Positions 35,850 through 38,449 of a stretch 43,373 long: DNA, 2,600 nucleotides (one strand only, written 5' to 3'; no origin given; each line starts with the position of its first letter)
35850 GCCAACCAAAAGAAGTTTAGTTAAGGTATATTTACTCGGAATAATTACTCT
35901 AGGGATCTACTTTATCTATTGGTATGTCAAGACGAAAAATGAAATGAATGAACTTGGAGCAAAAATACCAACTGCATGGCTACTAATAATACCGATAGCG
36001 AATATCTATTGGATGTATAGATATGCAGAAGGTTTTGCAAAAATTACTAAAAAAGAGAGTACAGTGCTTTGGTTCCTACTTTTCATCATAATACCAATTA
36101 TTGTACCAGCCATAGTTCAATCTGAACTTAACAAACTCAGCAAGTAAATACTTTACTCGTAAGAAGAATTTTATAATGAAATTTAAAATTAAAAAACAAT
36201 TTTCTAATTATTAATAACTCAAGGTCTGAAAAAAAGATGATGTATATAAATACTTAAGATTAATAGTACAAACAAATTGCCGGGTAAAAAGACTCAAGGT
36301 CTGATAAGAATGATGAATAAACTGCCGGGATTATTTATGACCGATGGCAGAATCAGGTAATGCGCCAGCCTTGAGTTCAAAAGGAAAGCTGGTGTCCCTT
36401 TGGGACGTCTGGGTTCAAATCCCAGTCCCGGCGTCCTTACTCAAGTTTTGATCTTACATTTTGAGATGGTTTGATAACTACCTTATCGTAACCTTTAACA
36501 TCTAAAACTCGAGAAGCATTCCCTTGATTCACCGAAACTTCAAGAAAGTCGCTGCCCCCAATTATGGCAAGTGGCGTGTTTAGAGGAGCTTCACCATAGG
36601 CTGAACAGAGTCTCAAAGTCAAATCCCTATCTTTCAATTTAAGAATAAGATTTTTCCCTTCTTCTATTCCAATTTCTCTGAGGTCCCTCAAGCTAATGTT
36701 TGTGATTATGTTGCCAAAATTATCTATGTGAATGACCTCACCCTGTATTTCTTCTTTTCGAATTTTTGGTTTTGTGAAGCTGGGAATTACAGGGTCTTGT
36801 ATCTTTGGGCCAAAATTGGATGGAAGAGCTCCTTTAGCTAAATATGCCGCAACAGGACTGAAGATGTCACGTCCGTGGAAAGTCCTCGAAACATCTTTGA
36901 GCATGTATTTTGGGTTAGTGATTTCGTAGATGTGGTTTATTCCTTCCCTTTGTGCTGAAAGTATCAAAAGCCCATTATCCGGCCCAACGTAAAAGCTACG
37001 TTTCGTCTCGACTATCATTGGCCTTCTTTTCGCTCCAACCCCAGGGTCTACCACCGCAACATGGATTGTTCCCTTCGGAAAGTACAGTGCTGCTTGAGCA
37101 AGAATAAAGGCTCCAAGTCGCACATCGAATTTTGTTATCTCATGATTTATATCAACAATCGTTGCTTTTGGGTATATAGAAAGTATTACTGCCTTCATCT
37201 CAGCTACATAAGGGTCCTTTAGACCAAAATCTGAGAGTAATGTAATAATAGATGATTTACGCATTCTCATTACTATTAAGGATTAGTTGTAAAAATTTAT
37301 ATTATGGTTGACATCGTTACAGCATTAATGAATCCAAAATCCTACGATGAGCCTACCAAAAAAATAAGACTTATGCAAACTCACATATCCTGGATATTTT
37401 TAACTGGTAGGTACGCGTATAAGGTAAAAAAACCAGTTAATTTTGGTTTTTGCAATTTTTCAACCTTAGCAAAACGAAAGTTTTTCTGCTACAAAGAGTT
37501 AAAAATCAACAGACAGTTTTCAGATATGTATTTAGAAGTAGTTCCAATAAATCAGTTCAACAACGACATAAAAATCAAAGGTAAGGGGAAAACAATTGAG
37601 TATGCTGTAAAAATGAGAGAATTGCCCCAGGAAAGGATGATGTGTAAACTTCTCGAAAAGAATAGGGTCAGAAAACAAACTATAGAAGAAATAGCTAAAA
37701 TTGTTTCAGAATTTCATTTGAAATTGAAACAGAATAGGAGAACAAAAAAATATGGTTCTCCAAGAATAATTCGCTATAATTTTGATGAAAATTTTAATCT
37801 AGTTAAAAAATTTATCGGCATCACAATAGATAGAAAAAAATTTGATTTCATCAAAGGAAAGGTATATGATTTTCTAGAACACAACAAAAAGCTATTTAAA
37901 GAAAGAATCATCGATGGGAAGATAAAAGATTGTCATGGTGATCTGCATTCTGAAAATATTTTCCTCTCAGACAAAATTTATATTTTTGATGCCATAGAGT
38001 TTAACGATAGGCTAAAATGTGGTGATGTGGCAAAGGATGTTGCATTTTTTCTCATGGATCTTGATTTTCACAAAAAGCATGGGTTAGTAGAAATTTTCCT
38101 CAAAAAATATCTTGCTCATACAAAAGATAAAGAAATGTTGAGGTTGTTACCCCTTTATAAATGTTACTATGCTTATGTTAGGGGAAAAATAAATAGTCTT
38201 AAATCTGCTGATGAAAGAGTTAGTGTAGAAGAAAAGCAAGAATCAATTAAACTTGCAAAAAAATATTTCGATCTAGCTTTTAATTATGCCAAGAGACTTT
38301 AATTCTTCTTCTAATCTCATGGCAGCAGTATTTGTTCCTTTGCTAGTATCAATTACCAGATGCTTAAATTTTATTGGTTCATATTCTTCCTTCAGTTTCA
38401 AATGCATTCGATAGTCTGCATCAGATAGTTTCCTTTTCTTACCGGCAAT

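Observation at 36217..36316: Tandem C/D-box-like modules directly upstream of tRNA-Ser whose guide is complementary to that tRNA's anticodon loop (predicted target: wobble U34)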

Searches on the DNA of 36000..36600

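Call 4: search_rna_families(source=window, start=36000, end=36600, threshold=evalue, max_evalue=10, show_alignments=4)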
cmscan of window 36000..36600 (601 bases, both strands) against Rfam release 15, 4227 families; matches with E-value up to 10: 4.
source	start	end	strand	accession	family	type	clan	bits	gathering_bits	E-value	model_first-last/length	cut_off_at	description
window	36343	36427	+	RF00005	tRNA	Gene; tRNA;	CL00001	30.5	29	0.00022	6-65/71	no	tRNA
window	36388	36432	+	RF01684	mascRNA-menRNA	Gene;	-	20.6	42.5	0.14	1-56/56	no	MALAT1-associated small cytoplasmic RNA/MEN beta RNA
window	36305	36337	+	RF00221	SNORD43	Gene; snRNA; snoRNA; CD-box;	CL00059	14.7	45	4.6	1-64/64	no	Small nucleolar RNA SNORD43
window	36027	36085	-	RF01209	snR76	Gene; snRNA; snoRNA; CD-box;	CL00071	14.7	55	4.7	1-101/101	no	Small nucleolar RNA snR76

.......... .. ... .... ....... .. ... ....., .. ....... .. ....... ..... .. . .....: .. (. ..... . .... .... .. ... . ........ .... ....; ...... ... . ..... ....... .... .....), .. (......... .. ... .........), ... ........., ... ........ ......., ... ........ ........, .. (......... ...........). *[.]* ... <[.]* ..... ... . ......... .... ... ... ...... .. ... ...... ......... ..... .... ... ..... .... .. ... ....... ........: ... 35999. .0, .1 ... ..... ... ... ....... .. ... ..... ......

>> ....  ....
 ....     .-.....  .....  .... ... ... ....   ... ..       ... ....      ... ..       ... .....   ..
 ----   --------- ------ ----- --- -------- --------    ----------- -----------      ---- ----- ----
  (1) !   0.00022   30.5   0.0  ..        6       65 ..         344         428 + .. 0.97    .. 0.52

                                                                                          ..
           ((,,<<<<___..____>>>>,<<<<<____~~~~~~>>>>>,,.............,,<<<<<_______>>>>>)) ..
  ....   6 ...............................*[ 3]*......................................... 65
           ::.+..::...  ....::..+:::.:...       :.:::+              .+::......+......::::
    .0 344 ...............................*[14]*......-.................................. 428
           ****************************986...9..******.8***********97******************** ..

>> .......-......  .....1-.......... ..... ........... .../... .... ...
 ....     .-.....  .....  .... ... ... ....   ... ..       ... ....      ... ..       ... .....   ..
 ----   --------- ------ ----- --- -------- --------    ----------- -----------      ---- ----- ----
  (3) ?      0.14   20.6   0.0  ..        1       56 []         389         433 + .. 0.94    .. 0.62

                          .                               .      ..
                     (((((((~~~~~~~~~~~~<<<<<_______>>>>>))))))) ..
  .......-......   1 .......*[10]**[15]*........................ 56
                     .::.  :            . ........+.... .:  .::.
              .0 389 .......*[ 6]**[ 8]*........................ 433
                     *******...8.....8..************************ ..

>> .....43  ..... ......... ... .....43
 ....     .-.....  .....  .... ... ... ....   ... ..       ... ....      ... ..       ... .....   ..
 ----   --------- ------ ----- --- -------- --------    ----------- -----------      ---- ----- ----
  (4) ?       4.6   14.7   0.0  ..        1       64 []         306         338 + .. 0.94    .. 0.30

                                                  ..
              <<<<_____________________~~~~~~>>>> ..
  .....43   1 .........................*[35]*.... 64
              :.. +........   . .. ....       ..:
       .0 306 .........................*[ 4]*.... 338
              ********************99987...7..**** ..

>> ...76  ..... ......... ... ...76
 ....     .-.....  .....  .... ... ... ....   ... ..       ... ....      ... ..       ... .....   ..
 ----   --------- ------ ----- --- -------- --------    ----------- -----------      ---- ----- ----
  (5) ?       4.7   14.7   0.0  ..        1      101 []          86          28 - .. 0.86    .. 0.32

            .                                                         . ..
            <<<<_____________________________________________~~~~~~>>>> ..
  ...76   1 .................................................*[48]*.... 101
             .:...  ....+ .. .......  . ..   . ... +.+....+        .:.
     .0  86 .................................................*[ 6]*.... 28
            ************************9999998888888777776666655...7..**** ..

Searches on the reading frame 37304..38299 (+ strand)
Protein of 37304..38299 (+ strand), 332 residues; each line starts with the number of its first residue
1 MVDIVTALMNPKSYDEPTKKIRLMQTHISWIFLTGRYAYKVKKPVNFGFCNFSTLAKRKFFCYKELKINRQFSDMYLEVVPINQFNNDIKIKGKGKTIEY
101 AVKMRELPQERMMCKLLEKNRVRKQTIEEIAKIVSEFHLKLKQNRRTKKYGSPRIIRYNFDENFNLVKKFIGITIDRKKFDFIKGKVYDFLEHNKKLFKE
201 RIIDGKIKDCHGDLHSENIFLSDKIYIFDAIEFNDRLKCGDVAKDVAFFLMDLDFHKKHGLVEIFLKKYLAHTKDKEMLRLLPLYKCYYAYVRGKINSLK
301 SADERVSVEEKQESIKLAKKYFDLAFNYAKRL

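Call 58: find_related_loci(query=window:37304-38299:+, collection=genome_contigs, flank=500)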
Query window:37304-38299:+ (332 aa) in genome_contigs; peptide patterns used: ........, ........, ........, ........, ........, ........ (x = any residue, [..] = any of these).
111 stretches matched a pattern; 55 encode a relative of the query (tblastn E <= 1e-3); 55 distinct loci.
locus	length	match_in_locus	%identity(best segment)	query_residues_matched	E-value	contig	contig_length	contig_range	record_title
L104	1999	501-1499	49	3-332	4e-102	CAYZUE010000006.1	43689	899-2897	MAG TPA_asm: Candidatus Hydrothermarchaeota archaeon isolate binchicken_co48_556 genome assembly, contig: NODE_1158_leng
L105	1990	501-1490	49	4-332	6e-102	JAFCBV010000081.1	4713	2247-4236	MAG: Candidatus Nanohalarchaeota archaeon isolate AB_03_Bin_104 AB_03_Bin_104_scaffold_44967, whole genome shotgun seque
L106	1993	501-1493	48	1-330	6e-98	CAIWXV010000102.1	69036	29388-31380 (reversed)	MAG: uncultured Dehalococcoidia bacterium isolate AlinenSediments_bin-3940 genome assembly, contig: bin-3940:102/149, wh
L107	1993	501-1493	48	4-332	8e-96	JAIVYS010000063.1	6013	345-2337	MAG: Candidatus Bathyarchaeota archaeon isolate SFP3_RM_09_1 NODE_8109_length_6013_cov_3.846415, whole genome shotgun se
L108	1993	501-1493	44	4-332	2e-92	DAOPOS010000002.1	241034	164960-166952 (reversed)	MAG TPA_asm: Syntrophales bacterium isolate AMR_MDS_1568 NODE_31_length_241034_cov_11.859552, whole genome shotgun seque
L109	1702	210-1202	49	4-332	1e-93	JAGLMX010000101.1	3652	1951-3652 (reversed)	MAG: Candidatus Aenigmatarchaeota archaeon isolate RS_6_10 ROV157_6.bin.10.fa_101, whole genome shotgun sequence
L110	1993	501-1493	43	4-332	5e-92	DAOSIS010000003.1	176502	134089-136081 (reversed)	MAG TPA_asm: Syntrophales bacterium isolate AMR_MDS_1695 NODE_58_length_176502_cov_8.565977, whole genome shotgun sequen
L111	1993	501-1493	44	4-332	1e-91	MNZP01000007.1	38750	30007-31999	MAG: Syntrophaceae bacterium CG2_30_49_12 cg2_3.0_scaffold_484_c, whole genome shotgun sequence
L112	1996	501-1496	44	4-332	1e-91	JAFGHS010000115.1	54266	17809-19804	MAG: Deltaproteobacteria bacterium isolate Zod_Metabat.153 k87_9451744, whole genome shotgun sequence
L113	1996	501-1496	42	3-332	2e-91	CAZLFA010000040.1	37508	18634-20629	MAG TPA_asm: uncultured Syntrophaceae bacterium isolate SRP278314_co1_340 genome assembly, contig: NODE_1406_length_3750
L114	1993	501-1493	44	4-332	2e-91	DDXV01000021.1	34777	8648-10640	MAG TPA_asm: Syntrophaceae bacterium UBA2251 UBA2251_contig_8453, whole genome shotgun sequence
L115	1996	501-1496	43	3-332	9e-91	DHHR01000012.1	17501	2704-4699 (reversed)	MAG TPA_asm: Syntrophaceae bacterium UBA4767 UBA4767_contig_2764, whole genome shotgun sequence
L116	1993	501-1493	43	4-332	2e-90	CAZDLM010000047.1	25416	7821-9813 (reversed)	MAG TPA_asm: uncultured Syntrophaceae bacterium isolate SRP263991_co1_532 genome assembly, contig: NODE_2541_length_2541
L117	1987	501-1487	44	4-331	2e-90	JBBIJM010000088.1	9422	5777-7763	MAG: Syntrophobacterales bacterium isolate SLS170214_bin_162 NODE_5214_length_9422_cov_3.08445, whole genome shotgun seq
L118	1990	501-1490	42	4-331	2e-90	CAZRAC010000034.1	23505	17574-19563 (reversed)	MAG TPA_asm: uncultured Syntrophaceae bacterium isolate binchicken_co265_60 genome assembly, contig: NODE_3553_length_23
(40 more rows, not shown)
